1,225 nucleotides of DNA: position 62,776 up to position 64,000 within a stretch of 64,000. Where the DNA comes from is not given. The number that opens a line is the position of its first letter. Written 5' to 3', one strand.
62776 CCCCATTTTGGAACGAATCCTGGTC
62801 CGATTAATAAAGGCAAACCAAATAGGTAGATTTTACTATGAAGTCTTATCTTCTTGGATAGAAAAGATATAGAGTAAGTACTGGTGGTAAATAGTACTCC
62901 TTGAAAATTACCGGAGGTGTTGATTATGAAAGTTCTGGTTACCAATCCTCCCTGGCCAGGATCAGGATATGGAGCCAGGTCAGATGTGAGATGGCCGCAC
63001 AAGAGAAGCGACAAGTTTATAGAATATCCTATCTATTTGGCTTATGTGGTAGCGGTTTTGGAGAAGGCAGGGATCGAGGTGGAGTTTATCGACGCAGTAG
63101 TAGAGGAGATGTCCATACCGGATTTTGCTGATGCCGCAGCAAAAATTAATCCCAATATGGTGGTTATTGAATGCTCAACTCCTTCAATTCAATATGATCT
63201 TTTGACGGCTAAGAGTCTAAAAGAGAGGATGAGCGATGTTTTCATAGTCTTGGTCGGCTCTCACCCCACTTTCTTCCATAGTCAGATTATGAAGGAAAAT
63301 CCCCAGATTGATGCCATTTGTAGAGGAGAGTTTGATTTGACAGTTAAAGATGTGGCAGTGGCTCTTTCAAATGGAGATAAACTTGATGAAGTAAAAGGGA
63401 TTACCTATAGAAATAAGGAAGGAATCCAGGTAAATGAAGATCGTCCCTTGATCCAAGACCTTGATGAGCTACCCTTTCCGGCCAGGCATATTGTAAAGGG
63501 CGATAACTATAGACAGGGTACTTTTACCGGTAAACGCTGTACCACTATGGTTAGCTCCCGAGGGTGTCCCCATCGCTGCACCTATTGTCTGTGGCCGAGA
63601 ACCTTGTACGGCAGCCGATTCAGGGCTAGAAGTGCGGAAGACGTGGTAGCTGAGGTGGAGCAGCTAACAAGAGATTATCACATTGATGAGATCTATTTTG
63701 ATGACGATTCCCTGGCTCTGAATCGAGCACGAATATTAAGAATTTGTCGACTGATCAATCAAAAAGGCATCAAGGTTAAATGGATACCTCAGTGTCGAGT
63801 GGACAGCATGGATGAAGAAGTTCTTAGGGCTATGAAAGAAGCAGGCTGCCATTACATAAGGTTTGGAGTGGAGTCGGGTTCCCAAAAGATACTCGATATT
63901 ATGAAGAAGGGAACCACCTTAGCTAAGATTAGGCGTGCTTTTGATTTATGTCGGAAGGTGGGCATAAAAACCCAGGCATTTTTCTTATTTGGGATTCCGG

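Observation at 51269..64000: A glycan island carries three paralogous B12-binding radical SAM enzymes, a SPASM radical SAM and two SAM methyltransferases among GT2, GT4 and GT-C transferases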

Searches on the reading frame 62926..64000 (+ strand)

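Call 6: search_protein_families(library=pfam, proteins=[window:62926-64000:+], max_evalue=0.001)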
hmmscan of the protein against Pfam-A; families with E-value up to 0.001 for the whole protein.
window:62926-64000:+ (358 aa): 2 families
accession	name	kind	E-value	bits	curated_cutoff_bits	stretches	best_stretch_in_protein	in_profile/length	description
PF04055.27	Radical_SAM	-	4.5e-22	79.4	29.5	1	209-357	2-151/166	Radical SAM superfamily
PF02310.24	B12-binding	-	4.7e-19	68.9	32.1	1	30-143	9-120/121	B12 binding domain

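Call 7: search_protein_families(library=ncbifam, proteins=[window:62926-64000:+], max_evalue=0.001)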
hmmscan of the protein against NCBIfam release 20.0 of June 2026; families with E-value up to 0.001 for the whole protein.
window:62926-64000:+ (358 aa): 30 families (the best 25 are shown)
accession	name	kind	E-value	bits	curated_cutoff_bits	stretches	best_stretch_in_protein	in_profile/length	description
TIGR03471.1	HpnJ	equivalog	1.5e-71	241.7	577.6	1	2-358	2-348/472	hopanoid biosynthesis associated radical SAM protein HpnJ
TIGR02026.1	BchE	equivalog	1.1e-58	199.3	481.35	1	35-357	22-347/497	magnesium-protoporphyrin IX monomethyl ester anaerobic oxidative cyclase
NF050148.1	rSAM_ApyD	equivalog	5.9e-46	157.1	750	1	69-358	68-349/645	RiPP biosynthesis radical SAM protein ApyD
NF033070.1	rSAM_AprD4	equivalog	6.8e-33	114.2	500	1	28-358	35-349/456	AprD4 family radical SAM diol-dehydratase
NF038361.1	rSAM_Sden_1168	equivalog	1.2e-32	113.2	575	1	34-357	84-433/560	Sden_1168 family B12-binding radical SAM P-methyltransferase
TIGR04479.1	bcpD_PhpK_rSAM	subfamily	1.5e-32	112.7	600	1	139-358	183-392/504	PhpK family radical SAM P-methyltransferase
TIGR04367.1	HpnR_B12_rSAM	equivalog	2.5e-31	108.8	650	1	35-348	22-326/490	hopanoid C-3 methylase HpnR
TIGR04072.2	rSAM_ladder_B12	equivalog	1.4e-30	106.4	360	1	208-358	183-332/443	lipid biosynthesis B12-binding/radical SAM protein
TIGR04385.1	B12_rSAM_cofa1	equivalog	4.2e-30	105.3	450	1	34-358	19-347/438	B12 lower ligand biosynthesis radical SAM protein BzaD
TIGR04014.1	B12_SAM_MJ_0865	equivalog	1.6e-29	103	360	1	121-358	83-319/434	methyl-coenzyme M reductase glutamine C-methyltransferase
TIGR03975.1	rSAM_ocin_1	subfamily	3.5e-28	98.5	281.85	1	64-358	117-413/606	RiPP maturation radical SAM C-methyltransferase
TIGR04295.1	B12_rSAM_oligo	hypoth_equivalog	8.8e-26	90.5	400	1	33-329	23-315/422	TIGR04295 family B12-binding domain-containing radical SAM protein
TIGR04013.1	B12_SAM_MJ_1487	hypoth_equivalog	5e-22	78.3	251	1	41-358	16-316/382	TIGR04013 family B12-binding domain/radical SAM domain-containing protein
NF040546.1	rSAM_CUAEP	equivalog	6e-22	78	500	1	35-354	13-320/468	CUAEP/CCAEP-tail radical SAM (seleno)protein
NF040542.1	rSAM_RCCLKC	equivalog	5.6e-20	71.9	450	1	35-354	13-329/423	arsinothricin biosynthesis radical SAM protein ArsL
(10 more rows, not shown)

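Call 85: search_solved_structures(query=window:62926-64000:+, max_evalue=0.00001)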
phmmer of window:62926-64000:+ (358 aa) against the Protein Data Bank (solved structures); distinct sequences matched with E-value up to 0.00001: 8.
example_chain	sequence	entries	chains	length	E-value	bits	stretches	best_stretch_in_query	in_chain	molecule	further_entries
6fd2_B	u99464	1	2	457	4.8e-22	81.9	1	171-358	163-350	Putative apramycin biosynthetic oxidoreductase 4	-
9ccb_A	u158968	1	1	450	2.7e-17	66.3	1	114-358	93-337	Radical SAM core domain-containing protein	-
5ul2_A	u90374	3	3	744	2.3e-11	46.8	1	107-354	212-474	OxsB protein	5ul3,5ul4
7kdx_A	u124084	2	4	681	8.1e-10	41.7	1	59-265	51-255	Methyltransferase TokK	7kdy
9n1b_A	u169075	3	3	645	5e-09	39.1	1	34-249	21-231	Radical SAM protein | Radical SAM enzyme CysS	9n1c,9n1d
6wte_A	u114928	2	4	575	5.3e-08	35.7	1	207-358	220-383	B12-binding domain-containing protein | Tryptophan-C2-methyltransferase containing B12-binding domain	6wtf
4jc0_A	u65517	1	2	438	5.2e-07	32.4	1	210-338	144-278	Ribosomal protein S12 methylthiotransferase RimO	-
2qgq_A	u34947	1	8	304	2.9e-06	30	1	211-338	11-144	Protein TM_1862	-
